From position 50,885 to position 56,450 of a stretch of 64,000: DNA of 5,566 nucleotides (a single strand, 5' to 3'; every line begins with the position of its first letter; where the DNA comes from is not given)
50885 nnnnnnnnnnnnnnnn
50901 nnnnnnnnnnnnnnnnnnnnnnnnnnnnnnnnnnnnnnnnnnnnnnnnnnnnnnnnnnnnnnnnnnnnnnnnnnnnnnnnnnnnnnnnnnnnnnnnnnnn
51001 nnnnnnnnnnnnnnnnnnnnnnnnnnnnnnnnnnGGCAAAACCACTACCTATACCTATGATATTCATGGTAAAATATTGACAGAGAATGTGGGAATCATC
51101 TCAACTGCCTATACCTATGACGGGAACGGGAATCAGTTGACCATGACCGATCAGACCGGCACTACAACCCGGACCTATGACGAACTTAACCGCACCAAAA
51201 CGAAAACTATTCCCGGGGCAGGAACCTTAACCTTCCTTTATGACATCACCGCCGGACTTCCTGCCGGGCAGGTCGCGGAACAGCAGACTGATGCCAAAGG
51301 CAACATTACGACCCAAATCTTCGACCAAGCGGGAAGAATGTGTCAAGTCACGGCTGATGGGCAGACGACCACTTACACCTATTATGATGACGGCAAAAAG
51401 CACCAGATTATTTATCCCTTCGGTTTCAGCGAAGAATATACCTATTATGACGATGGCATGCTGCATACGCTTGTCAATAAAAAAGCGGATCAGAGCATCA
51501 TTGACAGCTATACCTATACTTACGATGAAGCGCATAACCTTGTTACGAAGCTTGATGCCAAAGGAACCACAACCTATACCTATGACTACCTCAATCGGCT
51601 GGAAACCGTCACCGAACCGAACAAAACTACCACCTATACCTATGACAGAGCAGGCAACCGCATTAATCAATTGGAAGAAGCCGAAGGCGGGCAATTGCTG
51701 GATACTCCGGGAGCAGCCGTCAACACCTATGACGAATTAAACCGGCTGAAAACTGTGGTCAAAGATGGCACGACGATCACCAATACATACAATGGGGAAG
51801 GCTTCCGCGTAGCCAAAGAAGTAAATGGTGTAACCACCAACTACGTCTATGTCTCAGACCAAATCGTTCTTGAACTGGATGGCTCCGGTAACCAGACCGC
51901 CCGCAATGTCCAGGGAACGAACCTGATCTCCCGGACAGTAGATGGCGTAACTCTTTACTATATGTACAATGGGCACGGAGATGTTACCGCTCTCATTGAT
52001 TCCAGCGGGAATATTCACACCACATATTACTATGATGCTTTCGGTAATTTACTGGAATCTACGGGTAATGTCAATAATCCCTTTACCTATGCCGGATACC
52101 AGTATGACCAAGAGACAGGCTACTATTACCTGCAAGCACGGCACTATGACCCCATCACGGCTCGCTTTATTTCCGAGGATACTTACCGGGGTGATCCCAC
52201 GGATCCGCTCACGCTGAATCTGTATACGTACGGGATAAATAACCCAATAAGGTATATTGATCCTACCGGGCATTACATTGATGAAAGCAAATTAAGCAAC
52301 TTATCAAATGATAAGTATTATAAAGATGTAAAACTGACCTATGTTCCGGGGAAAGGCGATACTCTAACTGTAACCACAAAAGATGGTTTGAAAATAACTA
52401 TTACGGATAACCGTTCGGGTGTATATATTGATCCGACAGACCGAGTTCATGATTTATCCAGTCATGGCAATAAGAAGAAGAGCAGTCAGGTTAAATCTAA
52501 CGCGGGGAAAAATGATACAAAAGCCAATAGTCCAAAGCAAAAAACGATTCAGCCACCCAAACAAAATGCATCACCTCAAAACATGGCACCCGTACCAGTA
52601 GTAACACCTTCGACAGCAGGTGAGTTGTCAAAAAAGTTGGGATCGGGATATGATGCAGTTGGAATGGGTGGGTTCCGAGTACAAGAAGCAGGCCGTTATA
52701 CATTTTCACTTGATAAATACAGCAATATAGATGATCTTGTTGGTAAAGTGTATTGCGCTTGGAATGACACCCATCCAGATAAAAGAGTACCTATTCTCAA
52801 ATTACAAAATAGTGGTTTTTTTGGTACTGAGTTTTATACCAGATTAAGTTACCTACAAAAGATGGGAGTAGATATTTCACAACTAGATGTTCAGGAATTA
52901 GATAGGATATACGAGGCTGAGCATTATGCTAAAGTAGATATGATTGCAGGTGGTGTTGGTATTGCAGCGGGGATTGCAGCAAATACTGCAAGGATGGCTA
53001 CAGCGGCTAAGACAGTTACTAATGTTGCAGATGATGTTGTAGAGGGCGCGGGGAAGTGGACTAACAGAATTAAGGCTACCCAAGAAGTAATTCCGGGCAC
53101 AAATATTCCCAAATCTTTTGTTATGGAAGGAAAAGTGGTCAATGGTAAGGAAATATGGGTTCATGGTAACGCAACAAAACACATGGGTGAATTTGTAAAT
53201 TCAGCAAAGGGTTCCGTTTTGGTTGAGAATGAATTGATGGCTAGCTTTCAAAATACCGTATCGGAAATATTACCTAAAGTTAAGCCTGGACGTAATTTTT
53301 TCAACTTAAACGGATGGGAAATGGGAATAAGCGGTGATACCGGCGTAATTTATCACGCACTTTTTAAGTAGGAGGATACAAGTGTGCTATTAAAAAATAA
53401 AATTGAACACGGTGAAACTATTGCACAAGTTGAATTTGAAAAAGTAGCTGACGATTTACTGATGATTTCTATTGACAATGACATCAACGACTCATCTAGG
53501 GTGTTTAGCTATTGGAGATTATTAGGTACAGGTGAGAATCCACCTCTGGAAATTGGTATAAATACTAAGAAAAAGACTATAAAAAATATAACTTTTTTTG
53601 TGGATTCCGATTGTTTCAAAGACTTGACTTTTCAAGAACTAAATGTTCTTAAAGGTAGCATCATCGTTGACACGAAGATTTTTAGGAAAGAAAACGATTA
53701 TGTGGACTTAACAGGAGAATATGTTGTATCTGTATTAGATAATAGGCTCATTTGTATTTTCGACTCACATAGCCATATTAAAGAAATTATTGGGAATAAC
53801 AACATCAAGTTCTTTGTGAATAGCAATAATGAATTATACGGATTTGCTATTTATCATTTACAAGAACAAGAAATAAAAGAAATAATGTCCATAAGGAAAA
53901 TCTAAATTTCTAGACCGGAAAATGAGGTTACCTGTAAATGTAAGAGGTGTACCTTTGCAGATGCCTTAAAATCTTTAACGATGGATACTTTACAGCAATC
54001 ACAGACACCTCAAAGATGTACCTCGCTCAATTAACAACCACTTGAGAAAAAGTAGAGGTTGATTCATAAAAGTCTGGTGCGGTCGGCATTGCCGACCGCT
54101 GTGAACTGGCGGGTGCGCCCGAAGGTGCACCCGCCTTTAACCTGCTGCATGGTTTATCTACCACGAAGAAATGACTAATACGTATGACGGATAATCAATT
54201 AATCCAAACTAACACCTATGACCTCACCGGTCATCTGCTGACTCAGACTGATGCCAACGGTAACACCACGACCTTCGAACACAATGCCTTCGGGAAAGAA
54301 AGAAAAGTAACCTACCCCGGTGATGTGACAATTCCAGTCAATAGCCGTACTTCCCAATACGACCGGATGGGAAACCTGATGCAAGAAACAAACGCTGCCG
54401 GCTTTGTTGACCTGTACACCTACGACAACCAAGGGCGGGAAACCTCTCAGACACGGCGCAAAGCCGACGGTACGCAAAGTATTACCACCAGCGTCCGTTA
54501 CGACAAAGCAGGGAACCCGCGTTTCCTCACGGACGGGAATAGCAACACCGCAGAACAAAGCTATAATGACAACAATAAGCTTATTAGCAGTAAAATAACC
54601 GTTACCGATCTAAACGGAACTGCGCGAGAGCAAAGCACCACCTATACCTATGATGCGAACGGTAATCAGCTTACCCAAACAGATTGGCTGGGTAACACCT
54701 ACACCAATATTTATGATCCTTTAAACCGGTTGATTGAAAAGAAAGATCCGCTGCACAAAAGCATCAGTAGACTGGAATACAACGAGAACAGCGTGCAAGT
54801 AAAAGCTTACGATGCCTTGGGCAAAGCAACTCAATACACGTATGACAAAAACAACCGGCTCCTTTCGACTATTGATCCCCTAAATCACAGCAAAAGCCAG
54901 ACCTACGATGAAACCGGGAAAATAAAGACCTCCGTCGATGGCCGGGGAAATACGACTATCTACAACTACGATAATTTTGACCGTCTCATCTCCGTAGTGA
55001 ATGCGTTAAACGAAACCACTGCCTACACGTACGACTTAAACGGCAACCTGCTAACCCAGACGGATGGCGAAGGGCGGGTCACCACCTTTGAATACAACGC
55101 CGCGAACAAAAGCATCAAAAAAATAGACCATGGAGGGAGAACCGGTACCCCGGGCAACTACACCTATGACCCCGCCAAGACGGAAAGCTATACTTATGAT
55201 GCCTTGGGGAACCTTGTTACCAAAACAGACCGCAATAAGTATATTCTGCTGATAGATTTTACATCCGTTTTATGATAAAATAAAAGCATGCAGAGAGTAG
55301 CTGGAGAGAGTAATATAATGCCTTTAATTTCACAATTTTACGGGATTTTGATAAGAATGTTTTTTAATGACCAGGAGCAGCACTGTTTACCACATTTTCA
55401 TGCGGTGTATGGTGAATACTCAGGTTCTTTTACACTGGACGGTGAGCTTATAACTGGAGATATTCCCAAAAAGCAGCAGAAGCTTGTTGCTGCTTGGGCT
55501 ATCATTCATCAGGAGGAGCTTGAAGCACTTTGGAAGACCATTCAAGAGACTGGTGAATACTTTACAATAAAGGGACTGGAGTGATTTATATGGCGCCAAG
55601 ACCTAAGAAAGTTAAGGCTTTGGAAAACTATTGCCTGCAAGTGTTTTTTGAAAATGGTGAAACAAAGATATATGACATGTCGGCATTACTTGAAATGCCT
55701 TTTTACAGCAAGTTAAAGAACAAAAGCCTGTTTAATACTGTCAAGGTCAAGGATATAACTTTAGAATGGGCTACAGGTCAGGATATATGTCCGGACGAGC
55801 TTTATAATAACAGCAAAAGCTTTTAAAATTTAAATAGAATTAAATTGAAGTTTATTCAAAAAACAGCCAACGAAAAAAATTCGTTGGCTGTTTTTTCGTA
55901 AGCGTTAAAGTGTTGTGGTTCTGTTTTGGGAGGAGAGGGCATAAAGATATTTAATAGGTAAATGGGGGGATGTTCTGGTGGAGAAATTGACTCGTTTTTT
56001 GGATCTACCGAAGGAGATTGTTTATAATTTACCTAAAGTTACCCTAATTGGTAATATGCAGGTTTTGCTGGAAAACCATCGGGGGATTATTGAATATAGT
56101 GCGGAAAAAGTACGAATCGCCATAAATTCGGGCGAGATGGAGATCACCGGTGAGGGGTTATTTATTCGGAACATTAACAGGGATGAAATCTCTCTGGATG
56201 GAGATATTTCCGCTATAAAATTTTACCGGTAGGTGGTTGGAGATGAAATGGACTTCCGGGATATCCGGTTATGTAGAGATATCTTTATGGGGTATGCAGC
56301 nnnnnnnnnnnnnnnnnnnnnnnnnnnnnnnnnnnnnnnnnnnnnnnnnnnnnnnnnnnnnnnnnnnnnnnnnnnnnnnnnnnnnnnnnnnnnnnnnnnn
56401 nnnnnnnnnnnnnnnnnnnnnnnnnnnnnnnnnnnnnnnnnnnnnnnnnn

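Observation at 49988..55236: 1,047-bp direct repeat: a toxin-less orphan copy of an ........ RHS segment sits 4.2 kb downstream of its source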

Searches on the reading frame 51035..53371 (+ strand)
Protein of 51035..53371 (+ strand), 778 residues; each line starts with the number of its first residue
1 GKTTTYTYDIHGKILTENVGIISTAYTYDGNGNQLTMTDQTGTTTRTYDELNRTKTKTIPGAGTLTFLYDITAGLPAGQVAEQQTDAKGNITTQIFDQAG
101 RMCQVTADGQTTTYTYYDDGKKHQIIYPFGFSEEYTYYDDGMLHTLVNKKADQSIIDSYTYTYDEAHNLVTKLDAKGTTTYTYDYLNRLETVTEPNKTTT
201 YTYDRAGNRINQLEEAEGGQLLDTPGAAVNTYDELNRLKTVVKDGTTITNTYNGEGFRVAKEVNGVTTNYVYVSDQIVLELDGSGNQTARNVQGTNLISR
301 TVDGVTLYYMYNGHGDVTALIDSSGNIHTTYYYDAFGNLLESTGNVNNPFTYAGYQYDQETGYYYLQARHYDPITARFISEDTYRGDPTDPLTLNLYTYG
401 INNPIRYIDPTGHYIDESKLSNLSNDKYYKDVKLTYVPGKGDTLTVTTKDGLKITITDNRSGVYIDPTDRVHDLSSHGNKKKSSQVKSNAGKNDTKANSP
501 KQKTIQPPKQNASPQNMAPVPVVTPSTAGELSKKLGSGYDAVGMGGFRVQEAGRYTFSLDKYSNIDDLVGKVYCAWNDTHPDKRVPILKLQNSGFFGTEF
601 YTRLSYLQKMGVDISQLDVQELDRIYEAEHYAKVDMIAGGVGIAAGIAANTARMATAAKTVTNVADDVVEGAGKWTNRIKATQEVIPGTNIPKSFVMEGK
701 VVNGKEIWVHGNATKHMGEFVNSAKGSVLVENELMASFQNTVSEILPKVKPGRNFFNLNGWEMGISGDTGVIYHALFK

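Call 7: search_protein_families(library=pfam, proteins=[window:51035-53371:+], max_evalue=0.01)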
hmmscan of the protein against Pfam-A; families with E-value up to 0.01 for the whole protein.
window:51035-53371:+ (778 aa): 1 family
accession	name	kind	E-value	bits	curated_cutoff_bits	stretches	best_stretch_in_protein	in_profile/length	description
PF05593.20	RHS_repeat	-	2e-19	69.9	22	4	163-199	1-38/38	RHS Repeat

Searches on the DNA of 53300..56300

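Call 50: search_rna_families(source=window, start=53300, end=56300, threshold=evalue, max_evalue=1)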
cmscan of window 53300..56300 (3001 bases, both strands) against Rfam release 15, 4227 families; matches with E-value up to 1: 5.
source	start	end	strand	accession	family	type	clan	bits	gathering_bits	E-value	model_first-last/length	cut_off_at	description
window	55829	55899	+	RF02074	STnc240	Gene; sRNA;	-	28.6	55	0.19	1-77/77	no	Enterobacterial sRNA STnc240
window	55854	55913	+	RF02351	psRNA14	Gene; sRNA;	-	25.1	60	0.34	1-84/84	no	Proteobacteria sRNA psRNA14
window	55761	55896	+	RF02986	FuFi-1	Gene; sRNA;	-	20.4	59.6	0.16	1-175/175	no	FuFi-1 RNA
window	55858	55951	-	RF02344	ar14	Gene; sRNA;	-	20.4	58.8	0.67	1-123/123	no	Alphaproteobacterial ar14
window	55825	55892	+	RF00125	IS128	Gene; sRNA;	-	19.8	80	0.54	125-198/209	no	IS128 RNA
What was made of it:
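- Tried and rejected: Only sub-threshold matches driven by the terminator (call 50).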
